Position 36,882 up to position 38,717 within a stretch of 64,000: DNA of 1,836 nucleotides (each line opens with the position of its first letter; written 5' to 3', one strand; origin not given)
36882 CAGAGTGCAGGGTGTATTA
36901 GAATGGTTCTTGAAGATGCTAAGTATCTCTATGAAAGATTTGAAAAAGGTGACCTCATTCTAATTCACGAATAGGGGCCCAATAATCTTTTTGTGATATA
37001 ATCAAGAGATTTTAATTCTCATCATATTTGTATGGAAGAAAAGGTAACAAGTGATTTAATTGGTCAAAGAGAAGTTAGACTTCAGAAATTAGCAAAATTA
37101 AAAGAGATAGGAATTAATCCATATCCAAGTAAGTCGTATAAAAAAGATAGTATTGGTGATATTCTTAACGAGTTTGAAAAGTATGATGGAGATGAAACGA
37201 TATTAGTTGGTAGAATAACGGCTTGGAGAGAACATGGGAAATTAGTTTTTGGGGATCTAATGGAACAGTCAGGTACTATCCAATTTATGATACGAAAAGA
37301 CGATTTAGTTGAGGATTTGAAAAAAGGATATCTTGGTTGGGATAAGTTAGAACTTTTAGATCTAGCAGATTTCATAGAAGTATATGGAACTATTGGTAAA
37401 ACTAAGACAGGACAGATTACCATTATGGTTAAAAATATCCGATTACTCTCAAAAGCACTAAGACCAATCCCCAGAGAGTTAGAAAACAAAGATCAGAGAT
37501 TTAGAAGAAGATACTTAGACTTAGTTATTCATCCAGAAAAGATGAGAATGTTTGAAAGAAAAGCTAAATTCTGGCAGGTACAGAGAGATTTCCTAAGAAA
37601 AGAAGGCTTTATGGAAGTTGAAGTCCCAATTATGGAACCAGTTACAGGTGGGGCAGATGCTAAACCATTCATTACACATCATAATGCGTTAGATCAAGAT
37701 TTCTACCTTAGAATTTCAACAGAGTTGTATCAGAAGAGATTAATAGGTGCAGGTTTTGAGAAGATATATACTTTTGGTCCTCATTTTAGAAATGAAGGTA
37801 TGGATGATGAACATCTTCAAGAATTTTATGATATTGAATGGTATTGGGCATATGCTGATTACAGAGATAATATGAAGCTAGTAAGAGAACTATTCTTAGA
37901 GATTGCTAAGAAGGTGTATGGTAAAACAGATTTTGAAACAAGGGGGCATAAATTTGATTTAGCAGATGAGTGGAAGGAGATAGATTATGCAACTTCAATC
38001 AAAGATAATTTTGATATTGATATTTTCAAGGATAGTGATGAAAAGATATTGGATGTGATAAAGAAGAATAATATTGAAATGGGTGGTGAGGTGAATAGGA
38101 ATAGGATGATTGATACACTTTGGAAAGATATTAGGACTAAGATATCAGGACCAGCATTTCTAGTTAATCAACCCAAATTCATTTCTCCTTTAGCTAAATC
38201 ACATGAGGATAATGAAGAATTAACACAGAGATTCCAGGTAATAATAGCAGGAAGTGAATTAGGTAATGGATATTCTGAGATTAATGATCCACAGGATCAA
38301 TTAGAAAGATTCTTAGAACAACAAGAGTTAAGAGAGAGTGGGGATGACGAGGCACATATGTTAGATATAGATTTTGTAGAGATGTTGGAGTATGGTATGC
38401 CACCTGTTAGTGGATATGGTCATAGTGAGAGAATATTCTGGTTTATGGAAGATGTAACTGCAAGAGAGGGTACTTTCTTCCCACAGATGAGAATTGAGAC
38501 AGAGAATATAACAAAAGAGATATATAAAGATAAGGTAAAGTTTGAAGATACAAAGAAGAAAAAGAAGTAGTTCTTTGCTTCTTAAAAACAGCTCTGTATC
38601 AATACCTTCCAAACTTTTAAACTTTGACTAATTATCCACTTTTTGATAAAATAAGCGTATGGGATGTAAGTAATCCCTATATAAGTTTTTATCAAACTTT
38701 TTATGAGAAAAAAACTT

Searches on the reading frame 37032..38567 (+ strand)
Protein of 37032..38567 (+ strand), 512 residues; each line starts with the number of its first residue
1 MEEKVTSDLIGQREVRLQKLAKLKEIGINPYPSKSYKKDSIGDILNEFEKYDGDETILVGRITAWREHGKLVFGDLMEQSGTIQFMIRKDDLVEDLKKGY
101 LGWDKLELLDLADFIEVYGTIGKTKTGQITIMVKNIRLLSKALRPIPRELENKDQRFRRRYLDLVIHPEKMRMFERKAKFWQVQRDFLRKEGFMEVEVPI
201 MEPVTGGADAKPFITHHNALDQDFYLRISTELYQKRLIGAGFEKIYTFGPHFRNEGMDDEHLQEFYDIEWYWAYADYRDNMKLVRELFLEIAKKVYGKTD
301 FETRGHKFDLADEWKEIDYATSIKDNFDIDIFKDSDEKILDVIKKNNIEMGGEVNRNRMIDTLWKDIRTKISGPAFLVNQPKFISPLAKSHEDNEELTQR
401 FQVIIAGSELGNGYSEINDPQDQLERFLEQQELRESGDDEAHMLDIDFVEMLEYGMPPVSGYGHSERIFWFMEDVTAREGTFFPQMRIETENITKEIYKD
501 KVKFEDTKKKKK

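Call 58: search_protein_families(library=ncbifam, proteins=[window:37032-38567:+], max_evalue=0.00001)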
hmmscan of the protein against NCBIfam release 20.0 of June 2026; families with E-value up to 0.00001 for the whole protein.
window:37032-38567:+ (512 aa): 14 families
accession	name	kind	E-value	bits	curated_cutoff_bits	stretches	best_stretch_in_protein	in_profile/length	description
NF001756.1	PRK00484.1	subfamily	4.1e-145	484.2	468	1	12-488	3-487/488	lysine--tRNA ligase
TIGR00499.1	lysS_bact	equivalog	1.3e-129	433.1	427.6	1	12-487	5-493/496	lysine--tRNA ligase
NF002821.0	PRK02983.1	equivalog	2.4e-113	380.2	742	1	7-487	616-1099/1102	bifunctional lysylphosphatidylglycerol synthetase/lysine--tRNA ligase LysX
NF009101.0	PRK12445.1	subfamily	4.2e-95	319.2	1026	1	13-488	19-503/505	lysine--tRNA ligase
TIGR00462.1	genX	equivalog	7.7e-48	163.5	286.9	1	175-461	2-280/304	EF-P lysine aminoacylase EpmA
NF006828.0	PRK09350.1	equivalog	8.9e-39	133.6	264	1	171-462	13-297/325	elongation factor P--(R)-beta-lysine ligase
TIGR00458.1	aspS_nondisc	equivalog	2.7e-35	122.2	368.4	1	49-486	8-422/428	aspartate--tRNA(Asn) ligase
NF003483.0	PRK05159.1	equivalog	9e-35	120.4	353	1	49-484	12-430/438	aspartate--tRNA(Asn) ligase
NF001750.0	PRK00476.1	equivalog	6e-28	97.5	443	1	51-303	16-272/590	aspartate--tRNA ligase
TIGR00459.1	aspS_bact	equivalog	1.6e-27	96.1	373.85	1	52-299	15-263/586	aspartate--tRNA ligase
NF003037.0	PRK03932.1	equivalog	2.8e-22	79.3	414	1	41-487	6-446/451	asparagine--tRNA ligase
TIGR00457.1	asnS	equivalog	6.8e-22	77.9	342.6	1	40-486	3-449/455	asparagine--tRNA ligase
NF009460.0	PRK12820.1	equivalog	1.1e-14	53.5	1379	1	53-287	35-286/723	bifunctional aspartyl-tRNA synthetase/aspartyl/glutamyl-tRNA amidotransferase subunit C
NF005052.0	PRK06462.1-1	equivalog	5.6e-14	51.9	368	1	158-302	33-182/353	asparagine synthetase A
